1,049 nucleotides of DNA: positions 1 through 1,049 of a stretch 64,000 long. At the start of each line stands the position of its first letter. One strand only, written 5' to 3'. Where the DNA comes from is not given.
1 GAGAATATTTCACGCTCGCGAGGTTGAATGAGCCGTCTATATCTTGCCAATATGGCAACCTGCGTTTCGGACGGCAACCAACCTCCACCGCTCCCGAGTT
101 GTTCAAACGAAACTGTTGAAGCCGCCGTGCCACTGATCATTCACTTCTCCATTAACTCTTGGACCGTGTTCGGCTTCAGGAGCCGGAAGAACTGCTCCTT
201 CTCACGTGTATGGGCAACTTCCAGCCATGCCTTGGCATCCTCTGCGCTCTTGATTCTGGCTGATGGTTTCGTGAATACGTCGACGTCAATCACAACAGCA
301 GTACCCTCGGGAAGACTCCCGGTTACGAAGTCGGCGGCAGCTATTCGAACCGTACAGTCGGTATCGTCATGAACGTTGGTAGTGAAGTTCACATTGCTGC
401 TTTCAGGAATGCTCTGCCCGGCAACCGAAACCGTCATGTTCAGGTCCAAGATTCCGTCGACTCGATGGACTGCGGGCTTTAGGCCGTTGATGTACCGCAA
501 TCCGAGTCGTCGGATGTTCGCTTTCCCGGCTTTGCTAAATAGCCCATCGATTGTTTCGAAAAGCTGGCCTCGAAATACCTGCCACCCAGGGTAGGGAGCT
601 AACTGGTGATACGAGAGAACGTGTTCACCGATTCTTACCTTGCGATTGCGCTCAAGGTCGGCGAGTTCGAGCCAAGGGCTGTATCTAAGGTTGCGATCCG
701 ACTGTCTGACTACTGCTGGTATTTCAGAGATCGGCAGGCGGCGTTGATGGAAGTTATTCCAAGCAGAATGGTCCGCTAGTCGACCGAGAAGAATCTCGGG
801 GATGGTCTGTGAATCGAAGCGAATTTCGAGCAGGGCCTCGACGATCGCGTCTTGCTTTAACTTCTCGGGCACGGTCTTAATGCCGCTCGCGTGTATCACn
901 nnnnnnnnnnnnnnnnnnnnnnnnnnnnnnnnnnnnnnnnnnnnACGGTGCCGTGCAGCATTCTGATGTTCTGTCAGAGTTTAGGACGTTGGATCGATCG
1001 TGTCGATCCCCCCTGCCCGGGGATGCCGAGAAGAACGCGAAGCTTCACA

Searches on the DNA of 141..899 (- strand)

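Call 89: search_rna_families(sources=[L016, L018], threshold=evalue, max_evalue=1)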
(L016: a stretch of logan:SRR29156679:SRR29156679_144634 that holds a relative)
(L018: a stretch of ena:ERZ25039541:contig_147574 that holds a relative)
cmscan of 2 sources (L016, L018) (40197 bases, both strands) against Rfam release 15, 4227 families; matches with E-value up to 1: 0.
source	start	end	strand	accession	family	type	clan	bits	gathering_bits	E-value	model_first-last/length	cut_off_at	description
